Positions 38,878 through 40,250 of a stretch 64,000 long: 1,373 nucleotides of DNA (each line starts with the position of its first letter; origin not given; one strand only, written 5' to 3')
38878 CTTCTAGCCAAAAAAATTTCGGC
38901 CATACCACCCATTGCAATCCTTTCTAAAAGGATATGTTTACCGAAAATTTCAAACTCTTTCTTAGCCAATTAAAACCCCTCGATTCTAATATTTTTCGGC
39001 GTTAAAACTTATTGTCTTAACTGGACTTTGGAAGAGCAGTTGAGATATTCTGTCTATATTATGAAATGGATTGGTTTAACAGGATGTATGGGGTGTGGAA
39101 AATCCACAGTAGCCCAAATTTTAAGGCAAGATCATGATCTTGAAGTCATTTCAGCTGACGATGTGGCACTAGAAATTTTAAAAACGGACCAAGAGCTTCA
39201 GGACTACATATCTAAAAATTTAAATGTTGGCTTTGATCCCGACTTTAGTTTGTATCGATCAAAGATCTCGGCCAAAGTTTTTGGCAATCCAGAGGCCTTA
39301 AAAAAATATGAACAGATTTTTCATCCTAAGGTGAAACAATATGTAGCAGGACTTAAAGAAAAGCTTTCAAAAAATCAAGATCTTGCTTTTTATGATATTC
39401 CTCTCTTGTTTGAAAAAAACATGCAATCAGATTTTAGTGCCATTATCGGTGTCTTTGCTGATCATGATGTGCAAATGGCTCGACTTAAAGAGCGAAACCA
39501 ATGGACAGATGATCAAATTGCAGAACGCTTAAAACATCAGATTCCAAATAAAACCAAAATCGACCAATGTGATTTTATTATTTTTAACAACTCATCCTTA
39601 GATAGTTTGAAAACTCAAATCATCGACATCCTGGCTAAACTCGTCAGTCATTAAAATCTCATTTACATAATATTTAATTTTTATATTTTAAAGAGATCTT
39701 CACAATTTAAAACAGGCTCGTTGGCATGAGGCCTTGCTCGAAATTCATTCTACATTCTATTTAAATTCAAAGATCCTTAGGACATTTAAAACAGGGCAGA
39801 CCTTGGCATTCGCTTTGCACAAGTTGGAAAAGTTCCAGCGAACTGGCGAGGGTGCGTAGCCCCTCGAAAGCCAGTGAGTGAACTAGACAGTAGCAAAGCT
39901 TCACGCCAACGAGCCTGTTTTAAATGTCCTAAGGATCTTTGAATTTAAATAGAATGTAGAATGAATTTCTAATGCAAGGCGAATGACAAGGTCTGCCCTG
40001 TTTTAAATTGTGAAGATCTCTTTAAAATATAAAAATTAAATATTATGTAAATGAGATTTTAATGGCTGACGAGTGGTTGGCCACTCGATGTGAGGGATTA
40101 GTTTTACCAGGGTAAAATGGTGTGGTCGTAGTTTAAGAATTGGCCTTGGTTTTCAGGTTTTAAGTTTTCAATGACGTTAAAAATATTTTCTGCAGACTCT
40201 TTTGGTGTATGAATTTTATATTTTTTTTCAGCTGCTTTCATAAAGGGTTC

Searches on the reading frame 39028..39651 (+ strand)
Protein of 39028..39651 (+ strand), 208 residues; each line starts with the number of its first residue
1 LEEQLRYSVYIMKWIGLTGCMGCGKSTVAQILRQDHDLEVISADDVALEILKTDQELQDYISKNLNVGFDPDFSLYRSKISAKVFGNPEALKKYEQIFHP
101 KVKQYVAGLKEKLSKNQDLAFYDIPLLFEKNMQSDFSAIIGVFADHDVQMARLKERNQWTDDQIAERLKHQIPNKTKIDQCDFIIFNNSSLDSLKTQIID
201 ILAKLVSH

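Call 44: find_homologous_proteins(query=window:39028-39651:+, max_evalue=1e-15)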
Query window:39028-39651:+ (208 aa): 36 proteins with E <= 1e-15 among 176 candidates.
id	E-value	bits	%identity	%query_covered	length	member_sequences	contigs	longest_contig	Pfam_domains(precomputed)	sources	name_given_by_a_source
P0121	8.9e-126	435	100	95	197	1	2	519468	PF01121.27,PF13207.13,PF13238.13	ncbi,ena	-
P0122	9.5e-86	305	68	95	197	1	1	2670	PF01121.27,PF13238.13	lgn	-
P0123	8.2e-82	292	66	95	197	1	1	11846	PF01121.27,PF13521.13,PF13238.13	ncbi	-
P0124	1.2e-80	288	65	95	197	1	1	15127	PF01121.27,PF13521.13,PF13207.13,PF13238.13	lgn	-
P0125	1.3e-79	285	65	95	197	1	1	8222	PF01121.27,PF13521.13,PF13207.13,PF13238.13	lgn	-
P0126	3.9e-74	267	62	95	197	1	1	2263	PF01121.27,PF08303.18,PF13521.13,PF13238.13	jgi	jgi:dephospho-CoA kinase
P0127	2.1e-72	261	59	95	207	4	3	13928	PF01121.27,PF13238.13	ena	-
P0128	1.3e-69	252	57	95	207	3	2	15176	PF01121.27,PF13238.13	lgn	-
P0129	6.8e-66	240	56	95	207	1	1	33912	PF01121.27,PF13521.13,PF13238.13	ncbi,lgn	-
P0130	3.8e-65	238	53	95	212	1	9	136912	PF01121.27,PF13521.13,PF13207.13,PF13238.13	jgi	jgi:dephospho-CoA kinase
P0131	5.2e-65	237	56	94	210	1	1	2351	PF01121.27,PF13521.13,PF13238.13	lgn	-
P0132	1.0e-64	236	54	95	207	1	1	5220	PF01121.27,PF13238.13,PF01712.26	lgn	-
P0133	1.2e-63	233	51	95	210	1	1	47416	PF01121.27,PF13238.13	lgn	-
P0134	1.8e-63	232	56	90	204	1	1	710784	PF01121.27,PF13238.13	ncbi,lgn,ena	-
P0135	4.4e-57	211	48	94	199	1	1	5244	PF01121.27,PF13521.13,PF13671.13,PF13238.13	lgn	-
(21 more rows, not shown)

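Call 46: find_encoding_contigs(protein=P0123, flank=3000, max_places=2)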
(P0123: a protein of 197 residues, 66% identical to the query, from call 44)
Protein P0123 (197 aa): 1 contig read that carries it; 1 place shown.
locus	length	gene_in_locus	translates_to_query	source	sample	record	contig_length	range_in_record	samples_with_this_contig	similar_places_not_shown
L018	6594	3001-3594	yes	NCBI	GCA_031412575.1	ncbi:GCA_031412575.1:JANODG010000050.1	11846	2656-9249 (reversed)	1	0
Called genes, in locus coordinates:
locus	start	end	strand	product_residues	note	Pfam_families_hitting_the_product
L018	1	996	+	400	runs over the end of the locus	PF04055:Radical_SAM, PF12544:LAM_C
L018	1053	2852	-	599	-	PF00069:Pkinase, PF07714:PK_Tyr_Ser-Thr, PF08308:PEGA (weak)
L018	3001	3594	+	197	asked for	PF01121:CoaE, PF13238:AAA_18 (weak), PF13521:AAA_28 (weak)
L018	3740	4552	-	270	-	PF00106:adh_short, PF13561:adh_short_C2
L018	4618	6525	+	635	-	PF26549:Tricorn_N, PF02129:Peptidase_S15 (weak), PF20434:BD-FAE, PF00326:Peptidase_S9, PF01738:DLH (weak)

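Call 70: find_encoding_contigs(protein=P0124, flank=2500, max_places=2)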
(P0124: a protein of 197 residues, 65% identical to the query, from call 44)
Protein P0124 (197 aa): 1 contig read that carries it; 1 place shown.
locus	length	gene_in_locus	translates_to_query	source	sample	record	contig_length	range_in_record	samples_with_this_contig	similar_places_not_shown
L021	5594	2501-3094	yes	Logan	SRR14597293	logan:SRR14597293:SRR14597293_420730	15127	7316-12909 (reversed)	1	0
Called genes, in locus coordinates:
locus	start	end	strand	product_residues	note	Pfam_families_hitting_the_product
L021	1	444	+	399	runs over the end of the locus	PF13353:Fer4_12 (faint), PF04055:Radical_SAM, PF12544:LAM_C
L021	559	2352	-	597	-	PF00069:Pkinase, PF07714:PK_Tyr_Ser-Thr, PF08308:PEGA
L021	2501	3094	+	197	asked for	PF01121:CoaE, PF13207:AAA_17 (faint), PF13238:AAA_18 (weak), PF13521:AAA_28 (weak)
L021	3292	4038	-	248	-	PF00106:adh_short, PF13561:adh_short_C2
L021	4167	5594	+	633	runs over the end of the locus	PF26549:Tricorn_N (weak), PF05448:AXE1 (faint), PF02129:Peptidase_S15, PF20434:BD-FAE, PF00326:Peptidase_S9, PF01738:DLH (weak)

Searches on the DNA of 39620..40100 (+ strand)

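Call 42: search_rna_families(source=window, start=39620, end=40100, threshold=evalue, max_evalue=5)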
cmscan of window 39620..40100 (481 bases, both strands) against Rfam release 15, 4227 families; matches with E-value up to 5: 4.
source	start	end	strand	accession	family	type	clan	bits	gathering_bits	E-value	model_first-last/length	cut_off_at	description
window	40013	40090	+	RF04181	rteR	Gene; sRNA;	-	20.2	72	1.3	1-84/84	no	rteR sRNA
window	40006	40096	-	RF01934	bxd_6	Gene; lncRNA;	-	18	50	0.69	1-93/93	no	Bithoraxoid conserved region 6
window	39623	39707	+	RF01934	bxd_6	Gene; lncRNA;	-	16.1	50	1.8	1-93/93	no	Bithoraxoid conserved region 6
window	39637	39756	+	RF02546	LSU_trypano_mito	Gene; rRNA;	CL00112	11.5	60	4.4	164-561/561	no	Trypanosomatid mitochondrial large subunit ribosomal RNA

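Call 97: search_dna_similar(query=window:39700-40010:+, collection=plasmids, mode=distant, max_evalue=0.001, max_rows=5)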
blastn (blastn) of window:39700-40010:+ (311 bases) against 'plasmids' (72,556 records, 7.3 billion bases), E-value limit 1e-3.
No match.

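Call 98: search_dna_similar(query=window:39700-40010:+, collection=phages, mode=distant, max_evalue=0.001, max_rows=5)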
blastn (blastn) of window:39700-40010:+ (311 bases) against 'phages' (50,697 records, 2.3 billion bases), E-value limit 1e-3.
No match.
